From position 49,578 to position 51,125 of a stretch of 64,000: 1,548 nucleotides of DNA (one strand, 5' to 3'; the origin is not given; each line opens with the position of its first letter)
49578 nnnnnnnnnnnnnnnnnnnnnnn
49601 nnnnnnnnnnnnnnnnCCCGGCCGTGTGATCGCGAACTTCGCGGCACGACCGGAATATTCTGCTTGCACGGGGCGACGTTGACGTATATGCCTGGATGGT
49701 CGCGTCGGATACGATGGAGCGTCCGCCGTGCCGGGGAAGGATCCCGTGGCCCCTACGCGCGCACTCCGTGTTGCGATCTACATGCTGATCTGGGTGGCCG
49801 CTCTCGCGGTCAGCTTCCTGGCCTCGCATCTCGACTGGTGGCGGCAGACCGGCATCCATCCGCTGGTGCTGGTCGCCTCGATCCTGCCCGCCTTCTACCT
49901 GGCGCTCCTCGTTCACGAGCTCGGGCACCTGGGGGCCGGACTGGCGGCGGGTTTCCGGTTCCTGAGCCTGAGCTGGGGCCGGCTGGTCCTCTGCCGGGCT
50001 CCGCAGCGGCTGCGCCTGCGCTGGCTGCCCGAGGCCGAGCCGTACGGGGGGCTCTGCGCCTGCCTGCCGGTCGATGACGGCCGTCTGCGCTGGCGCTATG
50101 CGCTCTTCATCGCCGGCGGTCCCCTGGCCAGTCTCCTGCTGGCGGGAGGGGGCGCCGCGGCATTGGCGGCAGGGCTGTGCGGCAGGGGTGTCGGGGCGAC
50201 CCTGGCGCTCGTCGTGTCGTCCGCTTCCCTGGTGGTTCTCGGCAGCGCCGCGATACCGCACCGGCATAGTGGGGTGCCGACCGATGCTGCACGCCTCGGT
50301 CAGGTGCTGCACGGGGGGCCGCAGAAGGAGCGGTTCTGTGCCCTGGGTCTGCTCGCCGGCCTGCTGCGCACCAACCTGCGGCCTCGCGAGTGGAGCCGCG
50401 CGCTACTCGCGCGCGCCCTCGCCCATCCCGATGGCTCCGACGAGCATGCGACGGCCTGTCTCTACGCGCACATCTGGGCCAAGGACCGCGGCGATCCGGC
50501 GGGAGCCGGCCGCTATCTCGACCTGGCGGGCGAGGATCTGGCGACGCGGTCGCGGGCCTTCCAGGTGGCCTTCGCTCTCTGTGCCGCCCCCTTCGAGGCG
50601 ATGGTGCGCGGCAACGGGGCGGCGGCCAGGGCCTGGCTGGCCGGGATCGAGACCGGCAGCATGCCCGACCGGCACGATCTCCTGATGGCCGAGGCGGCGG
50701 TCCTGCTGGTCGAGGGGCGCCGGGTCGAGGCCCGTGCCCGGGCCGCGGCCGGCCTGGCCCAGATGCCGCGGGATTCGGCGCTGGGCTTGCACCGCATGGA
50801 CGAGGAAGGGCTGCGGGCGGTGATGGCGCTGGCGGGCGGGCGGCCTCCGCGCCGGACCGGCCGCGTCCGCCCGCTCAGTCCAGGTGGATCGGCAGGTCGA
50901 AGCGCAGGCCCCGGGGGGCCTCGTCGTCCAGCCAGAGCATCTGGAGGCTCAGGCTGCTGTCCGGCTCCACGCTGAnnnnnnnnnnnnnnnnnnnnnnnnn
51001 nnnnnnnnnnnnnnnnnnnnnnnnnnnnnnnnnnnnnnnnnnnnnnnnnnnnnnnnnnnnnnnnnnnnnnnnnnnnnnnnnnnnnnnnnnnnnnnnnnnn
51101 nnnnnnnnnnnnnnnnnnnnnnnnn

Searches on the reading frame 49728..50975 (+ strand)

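Call 13: search_protein_families(library=pfam, proteins=[window:49728-50975:+])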
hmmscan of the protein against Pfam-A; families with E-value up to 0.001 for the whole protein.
window:49728-50975:+ (415 aa): 1 family
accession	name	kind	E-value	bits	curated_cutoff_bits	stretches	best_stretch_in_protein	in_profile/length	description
PF02163.28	Peptidase_M50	-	3.8e-05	23.6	27.2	1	55-147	5-101/221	Peptidase family M50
